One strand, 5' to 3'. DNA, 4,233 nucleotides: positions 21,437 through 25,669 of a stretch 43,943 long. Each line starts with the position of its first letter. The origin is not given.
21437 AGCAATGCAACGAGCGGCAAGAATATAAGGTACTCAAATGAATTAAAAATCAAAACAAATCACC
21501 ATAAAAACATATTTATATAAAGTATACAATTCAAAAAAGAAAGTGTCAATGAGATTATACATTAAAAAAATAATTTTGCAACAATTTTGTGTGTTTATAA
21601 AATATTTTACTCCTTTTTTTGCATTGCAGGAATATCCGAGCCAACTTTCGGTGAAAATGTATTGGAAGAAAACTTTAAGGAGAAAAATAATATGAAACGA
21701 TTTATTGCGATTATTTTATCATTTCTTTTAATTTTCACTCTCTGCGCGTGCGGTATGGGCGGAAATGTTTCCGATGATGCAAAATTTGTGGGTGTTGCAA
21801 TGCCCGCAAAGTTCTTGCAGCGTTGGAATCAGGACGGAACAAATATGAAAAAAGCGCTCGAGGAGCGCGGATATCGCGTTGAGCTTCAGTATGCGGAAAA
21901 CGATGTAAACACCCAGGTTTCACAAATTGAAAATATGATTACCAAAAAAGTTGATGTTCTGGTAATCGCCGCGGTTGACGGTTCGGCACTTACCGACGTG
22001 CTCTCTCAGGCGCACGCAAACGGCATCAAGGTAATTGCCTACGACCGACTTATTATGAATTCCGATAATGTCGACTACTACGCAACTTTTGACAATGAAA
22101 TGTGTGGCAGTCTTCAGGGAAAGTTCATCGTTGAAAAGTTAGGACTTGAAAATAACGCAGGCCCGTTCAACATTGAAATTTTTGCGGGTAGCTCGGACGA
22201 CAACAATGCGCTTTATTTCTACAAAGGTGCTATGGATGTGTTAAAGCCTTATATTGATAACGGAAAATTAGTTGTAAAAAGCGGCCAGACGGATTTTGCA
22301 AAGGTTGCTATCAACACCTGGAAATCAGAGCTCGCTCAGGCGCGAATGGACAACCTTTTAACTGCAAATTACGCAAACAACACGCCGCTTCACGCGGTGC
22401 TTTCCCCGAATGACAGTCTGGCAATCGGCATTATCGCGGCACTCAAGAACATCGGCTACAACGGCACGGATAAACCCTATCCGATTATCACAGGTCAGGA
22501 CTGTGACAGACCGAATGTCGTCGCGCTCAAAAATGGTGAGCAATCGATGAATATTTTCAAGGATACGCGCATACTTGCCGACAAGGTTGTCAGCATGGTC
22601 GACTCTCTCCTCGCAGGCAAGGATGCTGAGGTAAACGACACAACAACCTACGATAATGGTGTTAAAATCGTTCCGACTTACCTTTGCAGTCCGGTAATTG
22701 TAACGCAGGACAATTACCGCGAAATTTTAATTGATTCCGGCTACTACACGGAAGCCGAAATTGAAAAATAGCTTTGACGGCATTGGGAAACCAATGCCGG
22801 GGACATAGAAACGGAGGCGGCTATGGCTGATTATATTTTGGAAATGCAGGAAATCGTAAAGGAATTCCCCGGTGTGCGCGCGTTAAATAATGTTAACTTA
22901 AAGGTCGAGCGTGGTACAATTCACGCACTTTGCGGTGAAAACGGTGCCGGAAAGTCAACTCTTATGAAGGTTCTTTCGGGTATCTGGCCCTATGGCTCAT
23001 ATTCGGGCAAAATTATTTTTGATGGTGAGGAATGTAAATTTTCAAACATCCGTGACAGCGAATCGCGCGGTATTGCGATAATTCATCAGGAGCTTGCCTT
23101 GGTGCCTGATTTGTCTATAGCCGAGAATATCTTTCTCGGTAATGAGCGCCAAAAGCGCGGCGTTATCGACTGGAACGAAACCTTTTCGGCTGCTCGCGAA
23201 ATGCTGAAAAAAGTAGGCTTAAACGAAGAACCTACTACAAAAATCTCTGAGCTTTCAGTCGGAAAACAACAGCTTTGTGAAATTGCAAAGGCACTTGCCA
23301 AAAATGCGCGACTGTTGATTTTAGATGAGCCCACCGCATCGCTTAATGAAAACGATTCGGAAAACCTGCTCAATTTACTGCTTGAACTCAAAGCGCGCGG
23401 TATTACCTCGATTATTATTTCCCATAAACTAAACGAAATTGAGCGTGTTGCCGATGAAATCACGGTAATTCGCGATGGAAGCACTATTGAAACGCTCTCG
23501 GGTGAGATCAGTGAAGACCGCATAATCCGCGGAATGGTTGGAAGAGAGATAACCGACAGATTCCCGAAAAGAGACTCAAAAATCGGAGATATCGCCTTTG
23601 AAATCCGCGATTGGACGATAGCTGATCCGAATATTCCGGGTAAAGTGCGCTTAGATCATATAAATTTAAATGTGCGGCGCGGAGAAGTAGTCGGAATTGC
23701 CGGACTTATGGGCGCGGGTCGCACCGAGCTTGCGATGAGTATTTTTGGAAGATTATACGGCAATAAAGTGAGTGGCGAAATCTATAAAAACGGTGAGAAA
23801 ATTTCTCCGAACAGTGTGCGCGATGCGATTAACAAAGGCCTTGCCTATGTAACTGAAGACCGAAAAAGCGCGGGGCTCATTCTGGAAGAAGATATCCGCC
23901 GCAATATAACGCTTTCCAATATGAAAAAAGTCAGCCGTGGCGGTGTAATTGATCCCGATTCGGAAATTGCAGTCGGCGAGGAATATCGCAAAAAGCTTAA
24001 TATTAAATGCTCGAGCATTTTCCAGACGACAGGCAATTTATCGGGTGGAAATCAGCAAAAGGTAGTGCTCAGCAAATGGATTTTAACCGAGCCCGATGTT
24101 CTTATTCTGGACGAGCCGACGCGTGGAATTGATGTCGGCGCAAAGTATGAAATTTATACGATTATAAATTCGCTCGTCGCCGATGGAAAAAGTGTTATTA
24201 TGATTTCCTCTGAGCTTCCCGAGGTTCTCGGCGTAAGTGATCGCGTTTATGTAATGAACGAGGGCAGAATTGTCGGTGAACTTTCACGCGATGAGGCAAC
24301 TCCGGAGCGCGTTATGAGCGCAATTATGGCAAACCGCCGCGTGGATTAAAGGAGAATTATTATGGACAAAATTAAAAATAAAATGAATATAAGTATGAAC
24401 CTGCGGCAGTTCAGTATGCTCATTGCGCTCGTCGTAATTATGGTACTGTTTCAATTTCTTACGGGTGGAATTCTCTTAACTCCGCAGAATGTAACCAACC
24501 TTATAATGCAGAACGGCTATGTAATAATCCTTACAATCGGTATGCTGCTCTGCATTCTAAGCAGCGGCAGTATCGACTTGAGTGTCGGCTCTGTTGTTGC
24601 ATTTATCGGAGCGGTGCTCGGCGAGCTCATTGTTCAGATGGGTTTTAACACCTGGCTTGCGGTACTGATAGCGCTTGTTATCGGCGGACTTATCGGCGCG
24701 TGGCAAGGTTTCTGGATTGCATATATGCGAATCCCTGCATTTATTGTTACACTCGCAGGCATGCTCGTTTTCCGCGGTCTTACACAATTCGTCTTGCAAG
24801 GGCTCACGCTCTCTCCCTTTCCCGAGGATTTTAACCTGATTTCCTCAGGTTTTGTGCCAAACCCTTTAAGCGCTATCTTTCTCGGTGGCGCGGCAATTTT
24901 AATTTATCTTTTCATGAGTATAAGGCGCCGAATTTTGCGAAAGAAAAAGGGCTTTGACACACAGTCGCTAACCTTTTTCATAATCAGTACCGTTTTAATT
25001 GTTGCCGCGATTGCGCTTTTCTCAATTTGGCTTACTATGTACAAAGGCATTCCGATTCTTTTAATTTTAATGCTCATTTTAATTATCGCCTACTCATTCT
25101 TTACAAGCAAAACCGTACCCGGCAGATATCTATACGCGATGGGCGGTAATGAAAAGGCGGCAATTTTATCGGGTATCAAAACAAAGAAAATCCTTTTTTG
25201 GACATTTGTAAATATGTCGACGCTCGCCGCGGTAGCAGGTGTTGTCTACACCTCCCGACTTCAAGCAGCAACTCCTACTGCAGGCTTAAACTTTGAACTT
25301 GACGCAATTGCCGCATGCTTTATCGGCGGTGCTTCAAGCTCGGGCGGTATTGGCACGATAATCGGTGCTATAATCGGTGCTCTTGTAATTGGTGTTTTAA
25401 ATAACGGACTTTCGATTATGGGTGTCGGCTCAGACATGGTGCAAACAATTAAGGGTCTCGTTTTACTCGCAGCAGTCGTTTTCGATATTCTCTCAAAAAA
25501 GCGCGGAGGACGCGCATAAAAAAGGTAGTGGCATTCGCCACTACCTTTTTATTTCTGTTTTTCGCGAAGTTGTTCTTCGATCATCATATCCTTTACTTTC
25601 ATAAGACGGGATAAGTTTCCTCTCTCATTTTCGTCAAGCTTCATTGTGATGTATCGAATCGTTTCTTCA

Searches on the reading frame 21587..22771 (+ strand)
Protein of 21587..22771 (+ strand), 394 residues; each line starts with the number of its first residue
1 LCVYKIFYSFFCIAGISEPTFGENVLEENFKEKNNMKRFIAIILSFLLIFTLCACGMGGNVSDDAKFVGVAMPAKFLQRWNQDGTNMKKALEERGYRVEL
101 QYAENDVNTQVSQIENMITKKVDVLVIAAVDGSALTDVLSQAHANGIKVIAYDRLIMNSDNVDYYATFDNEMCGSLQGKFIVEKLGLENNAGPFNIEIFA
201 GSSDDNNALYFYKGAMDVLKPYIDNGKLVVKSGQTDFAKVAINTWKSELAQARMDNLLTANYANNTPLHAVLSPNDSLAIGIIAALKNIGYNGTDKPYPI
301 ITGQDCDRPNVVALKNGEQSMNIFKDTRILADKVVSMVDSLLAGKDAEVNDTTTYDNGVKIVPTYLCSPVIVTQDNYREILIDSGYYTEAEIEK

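Call 72: search_protein_families(library=pfam, proteins=[window:21587-22771:+], max_evalue=0.00001)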
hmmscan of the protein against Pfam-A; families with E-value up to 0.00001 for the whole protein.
window:21587-22771:+ (394 aa): 2 families
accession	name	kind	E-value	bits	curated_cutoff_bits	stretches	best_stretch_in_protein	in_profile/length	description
PF13407.12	Peripla_BP_4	-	6.1e-65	219.8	35.1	1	69-345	2-257/258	Periplasmic binding protein domain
PF00532.27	Peripla_BP_1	-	5.3e-09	36.4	22.2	1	87-290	23-205/281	Periplasmic binding proteins and sugar binding domain of LacI family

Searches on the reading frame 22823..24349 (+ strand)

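Call 72: search_protein_families(library=pfam, proteins=[window:22823-24349:+], max_evalue=0.00001)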
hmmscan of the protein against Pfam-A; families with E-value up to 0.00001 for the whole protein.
window:22823-24349:+ (508 aa): 2 families
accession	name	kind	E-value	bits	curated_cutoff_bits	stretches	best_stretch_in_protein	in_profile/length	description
PF00005.33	ABC_tran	-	3.1e-54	183.7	25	2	21-172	1-137/137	ABC transporter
PF13304.12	AAA_21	-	1.6e-11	45.3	27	0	33-65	1-36/304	AAA domain, putative AbiEii toxin, Type IV TA system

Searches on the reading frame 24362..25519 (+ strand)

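Call 72: search_protein_families(library=pfam, proteins=[window:24362-25519:+], max_evalue=0.00001)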
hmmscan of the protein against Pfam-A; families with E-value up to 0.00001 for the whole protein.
window:24362-25519:+ (385 aa): 1 family
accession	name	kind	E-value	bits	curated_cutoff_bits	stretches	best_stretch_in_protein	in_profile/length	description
PF02653.21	BPD_transp_2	-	2.8e-35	122.2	26.8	1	44-371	2-268/269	Branched-chain amino acid transport system / permease component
